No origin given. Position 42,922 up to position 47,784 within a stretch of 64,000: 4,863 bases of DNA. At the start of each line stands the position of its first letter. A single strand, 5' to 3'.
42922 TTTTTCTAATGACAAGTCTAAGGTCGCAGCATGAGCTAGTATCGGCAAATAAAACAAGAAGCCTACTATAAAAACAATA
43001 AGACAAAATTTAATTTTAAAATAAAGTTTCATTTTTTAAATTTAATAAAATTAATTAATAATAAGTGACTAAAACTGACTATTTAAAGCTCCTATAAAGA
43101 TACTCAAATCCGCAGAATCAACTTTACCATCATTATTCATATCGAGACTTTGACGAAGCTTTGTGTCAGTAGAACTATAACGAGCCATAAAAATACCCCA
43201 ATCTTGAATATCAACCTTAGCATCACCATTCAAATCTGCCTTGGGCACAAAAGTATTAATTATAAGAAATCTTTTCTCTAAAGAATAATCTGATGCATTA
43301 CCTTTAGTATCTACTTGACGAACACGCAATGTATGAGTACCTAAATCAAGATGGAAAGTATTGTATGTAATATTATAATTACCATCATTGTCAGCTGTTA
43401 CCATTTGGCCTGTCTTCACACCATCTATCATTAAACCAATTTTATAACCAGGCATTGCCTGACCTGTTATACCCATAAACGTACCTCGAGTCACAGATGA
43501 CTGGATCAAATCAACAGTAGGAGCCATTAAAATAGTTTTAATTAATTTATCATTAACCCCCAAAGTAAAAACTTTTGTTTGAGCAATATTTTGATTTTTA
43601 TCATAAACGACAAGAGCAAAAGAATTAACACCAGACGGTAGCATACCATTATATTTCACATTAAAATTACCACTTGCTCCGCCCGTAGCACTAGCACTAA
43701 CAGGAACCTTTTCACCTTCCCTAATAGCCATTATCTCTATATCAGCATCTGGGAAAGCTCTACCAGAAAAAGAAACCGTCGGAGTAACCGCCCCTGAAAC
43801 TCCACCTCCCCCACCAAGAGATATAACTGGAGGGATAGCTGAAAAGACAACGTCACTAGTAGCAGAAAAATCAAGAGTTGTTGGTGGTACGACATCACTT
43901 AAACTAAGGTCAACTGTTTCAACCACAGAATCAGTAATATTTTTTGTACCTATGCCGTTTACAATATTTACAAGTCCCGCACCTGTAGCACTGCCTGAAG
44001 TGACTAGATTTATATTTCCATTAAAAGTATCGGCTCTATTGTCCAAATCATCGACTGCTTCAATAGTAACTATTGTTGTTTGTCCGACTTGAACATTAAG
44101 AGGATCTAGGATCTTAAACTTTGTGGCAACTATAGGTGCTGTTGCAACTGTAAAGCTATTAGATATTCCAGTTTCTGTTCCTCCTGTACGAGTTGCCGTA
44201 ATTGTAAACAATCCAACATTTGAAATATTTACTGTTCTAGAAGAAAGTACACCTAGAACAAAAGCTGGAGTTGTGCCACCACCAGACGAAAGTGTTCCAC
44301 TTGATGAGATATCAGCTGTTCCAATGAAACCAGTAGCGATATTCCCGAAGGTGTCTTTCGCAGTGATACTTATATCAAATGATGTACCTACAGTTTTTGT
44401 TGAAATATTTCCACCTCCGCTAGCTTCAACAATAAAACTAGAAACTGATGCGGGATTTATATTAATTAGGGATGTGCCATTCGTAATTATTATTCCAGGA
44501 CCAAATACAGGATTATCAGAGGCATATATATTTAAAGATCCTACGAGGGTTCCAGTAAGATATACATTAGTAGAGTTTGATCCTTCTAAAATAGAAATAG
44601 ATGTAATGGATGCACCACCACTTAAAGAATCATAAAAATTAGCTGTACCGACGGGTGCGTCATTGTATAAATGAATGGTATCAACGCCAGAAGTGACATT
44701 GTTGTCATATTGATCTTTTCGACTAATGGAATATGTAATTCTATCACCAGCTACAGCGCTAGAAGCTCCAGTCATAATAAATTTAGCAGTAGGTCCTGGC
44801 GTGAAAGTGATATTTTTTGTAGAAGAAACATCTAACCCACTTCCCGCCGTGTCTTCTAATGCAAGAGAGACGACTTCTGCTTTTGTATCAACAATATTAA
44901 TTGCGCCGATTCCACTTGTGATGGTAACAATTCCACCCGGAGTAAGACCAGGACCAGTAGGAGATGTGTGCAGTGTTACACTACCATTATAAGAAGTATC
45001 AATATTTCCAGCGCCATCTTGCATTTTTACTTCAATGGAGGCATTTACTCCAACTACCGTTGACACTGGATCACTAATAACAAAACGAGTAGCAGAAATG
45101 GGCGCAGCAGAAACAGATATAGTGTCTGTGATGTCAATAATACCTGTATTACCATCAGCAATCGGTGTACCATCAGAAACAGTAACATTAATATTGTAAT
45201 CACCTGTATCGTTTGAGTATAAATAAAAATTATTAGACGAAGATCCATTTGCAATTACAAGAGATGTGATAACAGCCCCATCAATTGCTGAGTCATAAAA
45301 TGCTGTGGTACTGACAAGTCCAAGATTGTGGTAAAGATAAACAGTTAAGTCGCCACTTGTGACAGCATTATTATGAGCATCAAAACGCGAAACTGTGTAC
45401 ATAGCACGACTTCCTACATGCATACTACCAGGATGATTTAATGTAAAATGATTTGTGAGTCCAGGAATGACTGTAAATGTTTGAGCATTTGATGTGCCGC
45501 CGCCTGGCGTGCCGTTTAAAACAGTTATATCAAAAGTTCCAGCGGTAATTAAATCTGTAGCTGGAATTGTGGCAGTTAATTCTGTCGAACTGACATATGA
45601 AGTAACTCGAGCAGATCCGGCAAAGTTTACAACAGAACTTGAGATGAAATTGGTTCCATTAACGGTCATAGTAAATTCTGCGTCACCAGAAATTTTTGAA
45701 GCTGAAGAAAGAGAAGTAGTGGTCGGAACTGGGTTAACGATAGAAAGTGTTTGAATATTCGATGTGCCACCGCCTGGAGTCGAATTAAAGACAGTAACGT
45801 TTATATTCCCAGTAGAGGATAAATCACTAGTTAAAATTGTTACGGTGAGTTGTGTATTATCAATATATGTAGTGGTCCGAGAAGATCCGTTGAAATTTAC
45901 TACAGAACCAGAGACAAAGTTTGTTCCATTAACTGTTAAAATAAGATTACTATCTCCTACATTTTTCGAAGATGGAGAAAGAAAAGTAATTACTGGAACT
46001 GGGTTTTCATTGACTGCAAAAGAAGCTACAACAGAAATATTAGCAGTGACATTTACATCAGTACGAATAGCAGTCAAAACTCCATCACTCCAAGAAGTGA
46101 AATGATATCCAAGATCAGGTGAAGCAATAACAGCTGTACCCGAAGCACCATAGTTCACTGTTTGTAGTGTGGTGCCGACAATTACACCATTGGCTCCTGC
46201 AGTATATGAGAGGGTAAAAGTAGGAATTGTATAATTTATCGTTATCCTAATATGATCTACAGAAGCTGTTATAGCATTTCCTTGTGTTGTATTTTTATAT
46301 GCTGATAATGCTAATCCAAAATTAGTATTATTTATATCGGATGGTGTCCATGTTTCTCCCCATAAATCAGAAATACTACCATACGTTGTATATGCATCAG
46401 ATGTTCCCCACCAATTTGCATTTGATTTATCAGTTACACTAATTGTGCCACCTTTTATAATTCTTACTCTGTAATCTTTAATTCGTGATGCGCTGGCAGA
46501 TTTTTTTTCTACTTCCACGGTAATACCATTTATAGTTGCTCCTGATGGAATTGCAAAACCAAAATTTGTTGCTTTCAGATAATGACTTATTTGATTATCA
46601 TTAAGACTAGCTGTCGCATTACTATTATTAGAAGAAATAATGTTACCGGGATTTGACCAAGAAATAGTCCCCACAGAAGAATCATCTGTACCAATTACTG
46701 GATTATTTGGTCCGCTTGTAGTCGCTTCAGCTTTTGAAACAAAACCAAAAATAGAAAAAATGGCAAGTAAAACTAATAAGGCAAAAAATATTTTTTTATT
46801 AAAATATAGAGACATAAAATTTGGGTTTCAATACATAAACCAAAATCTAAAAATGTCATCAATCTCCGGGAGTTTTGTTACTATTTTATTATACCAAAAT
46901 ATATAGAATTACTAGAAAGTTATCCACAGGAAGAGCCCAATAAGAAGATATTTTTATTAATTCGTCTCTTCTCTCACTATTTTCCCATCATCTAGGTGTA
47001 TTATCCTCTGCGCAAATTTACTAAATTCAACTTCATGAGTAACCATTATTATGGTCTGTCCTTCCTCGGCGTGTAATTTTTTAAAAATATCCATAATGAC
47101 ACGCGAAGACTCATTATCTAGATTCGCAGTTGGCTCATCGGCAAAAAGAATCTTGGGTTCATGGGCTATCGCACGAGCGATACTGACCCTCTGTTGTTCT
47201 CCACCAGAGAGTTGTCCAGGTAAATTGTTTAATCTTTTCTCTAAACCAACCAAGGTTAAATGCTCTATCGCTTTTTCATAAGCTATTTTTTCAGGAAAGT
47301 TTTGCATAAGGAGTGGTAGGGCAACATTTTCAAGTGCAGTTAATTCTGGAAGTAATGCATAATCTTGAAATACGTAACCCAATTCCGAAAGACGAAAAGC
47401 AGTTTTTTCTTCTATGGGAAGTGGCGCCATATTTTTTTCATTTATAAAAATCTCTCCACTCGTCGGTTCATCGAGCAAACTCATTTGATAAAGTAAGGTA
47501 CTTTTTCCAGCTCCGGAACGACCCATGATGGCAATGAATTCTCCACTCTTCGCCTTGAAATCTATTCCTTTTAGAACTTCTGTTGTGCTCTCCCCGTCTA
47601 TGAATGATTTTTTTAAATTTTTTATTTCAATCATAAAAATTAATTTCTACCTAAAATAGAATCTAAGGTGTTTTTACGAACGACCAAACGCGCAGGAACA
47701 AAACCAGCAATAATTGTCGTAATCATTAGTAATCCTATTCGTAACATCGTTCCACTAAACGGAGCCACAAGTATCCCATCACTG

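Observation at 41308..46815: Cohesin-like anchor protein next to a 1248-aa dockerin-bearing surface protein, downstream of a TCS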

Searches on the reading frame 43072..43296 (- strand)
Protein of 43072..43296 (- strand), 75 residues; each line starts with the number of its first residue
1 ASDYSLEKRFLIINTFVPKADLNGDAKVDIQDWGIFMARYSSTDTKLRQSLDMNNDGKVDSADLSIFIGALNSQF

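Call 75: search_solved_structures(query=A4, max_evalue=0.01, show_alignments=2)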
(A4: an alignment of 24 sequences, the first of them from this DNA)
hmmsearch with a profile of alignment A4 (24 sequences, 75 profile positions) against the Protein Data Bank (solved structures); distinct sequences matched with E-value up to 0.01: 47.
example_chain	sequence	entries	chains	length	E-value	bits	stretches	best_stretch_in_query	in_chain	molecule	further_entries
2y3n_B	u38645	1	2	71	1.3e-08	37.6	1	19-47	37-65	CELLULOSOMAL FAMILY-48 PROCESSIVE GLYCOSIDE HYDROLASE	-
4fl4_A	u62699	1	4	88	7.3e-08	35.1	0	48-71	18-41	Glycoside hydrolase family 9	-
2mte_A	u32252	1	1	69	4.3e-07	32.7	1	22-71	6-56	Cellulose 1,4-beta-cellobiosidase (reducing end) CelS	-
1daq_A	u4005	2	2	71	4.9e-07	32.5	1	22-71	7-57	ENDOGLUCANASE SS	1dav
2yik_A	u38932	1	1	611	8.7e-07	31.7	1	20-71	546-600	ENDOGLUCANASE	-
2jnx_A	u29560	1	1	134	9.2e-07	31.6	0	16-66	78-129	Calcium binding protein 2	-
4zcu_A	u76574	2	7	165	1.2e-06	31.3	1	18-66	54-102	Calcium-binding mitochondrial carrier protein SCaMC-1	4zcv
4n5x_A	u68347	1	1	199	2.4e-06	30.3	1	18-66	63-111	Calcium-binding mitochondrial carrier protein SCaMC-1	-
2m7n_A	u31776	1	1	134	2.6e-06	30.2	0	17-66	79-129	Calcium-binding protein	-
1jfj_A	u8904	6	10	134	2.9e-06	30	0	18-66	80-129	CALCIUM-BINDING PROTEIN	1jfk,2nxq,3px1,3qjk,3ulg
2jnk_A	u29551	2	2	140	4.4e-06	29.4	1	20-68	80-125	Hyalurononglucosaminidase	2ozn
5lxv_B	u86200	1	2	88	5.3e-06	29.2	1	19-67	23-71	Carbohydrate-binding protein WP_009985128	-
2vn6_B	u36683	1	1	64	6.7e-06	28.8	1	21-71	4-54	ENDOGLUCANASE A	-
4cj0_A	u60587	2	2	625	1.3e-05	27.9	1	21-72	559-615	ENDOGLUCANASE D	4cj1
1clc_A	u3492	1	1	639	1.3e-05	27.9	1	21-72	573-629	ENDOGLUCANASE CELD; EC: 3.2.1.4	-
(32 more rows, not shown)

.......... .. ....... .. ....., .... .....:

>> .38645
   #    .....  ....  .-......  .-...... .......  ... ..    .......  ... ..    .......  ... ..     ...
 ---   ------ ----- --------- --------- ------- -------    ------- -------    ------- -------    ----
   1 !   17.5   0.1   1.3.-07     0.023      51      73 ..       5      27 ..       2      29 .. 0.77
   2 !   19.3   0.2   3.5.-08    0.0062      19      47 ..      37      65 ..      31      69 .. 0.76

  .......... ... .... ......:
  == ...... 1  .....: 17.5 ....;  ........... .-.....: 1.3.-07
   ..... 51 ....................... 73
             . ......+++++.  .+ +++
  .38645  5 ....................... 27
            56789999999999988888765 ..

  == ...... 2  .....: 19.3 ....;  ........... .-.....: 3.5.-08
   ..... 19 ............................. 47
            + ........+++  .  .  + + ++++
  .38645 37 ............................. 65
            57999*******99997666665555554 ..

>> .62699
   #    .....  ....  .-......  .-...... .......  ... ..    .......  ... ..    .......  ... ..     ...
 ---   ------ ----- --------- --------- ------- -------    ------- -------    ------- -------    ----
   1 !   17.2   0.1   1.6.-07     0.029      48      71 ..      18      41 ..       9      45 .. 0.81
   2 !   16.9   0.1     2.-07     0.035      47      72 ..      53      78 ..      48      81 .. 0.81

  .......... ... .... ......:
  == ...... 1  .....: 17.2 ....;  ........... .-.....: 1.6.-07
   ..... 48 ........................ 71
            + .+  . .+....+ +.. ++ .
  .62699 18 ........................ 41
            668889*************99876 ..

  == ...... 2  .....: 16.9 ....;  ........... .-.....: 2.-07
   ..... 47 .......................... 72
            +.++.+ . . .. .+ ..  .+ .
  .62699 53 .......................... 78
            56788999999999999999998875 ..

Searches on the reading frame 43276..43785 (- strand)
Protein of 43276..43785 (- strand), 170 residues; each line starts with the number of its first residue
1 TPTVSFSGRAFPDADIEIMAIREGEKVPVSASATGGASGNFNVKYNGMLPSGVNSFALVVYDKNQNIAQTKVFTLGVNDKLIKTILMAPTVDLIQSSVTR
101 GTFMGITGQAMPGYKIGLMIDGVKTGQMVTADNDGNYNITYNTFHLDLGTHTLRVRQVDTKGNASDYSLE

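Call 56: search_protein_families(library=pfam, proteins=[window:43276-43785:-], max_evalue=0.01)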
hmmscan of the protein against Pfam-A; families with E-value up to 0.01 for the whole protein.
window:43276-43785:- (170 aa): 4 families
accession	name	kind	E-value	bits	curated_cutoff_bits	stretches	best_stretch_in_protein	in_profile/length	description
PF19077.6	Big_13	-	4.1e-09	37.3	27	1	104-168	29-94/102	Bacterial Ig-like domain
PF17936.7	Big_6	-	1.4e-07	32.1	27.6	1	106-166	17-75/83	Bacterial Ig domain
PF17957.7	Big_7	-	0.00016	22.7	24.1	1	116-155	35-70/70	Bacterial Ig domain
PF13620.12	CarboxypepD_reg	-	0.00082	20.1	32.3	0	106-158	9-57/82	Carboxypeptidase regulatory-like domain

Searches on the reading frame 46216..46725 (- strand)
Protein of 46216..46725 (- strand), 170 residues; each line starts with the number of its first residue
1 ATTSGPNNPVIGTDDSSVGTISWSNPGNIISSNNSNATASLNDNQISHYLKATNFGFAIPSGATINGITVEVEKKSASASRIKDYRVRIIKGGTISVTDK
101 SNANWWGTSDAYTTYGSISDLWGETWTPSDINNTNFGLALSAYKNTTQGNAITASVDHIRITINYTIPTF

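Call 56: search_protein_families(library=pfam, proteins=[window:46216-46725:-], max_evalue=0.01)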
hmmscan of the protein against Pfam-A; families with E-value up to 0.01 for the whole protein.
window:46216-46725:- (170 aa): 0 families

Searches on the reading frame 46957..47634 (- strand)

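Call 14: search_protein_families(library=pfam, proteins=[window:46957-47634:-], max_evalue=0.001)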
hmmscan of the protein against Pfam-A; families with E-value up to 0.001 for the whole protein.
window:46957-47634:- (225 aa): 3 families
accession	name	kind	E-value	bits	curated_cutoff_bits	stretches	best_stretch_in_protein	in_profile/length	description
PF00005.33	ABC_tran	-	7.7e-35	120.9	25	1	21-170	1-137/137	ABC transporter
PF02463.25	SMC_N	-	4.1e-06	26.8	40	0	97-213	135-210/220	RecF/RecN/SMC N terminal domain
PF13304.12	AAA_21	-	9e-05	23.1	27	0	111-202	209-300/304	AAA domain, putative AbiEii toxin, Type IV TA system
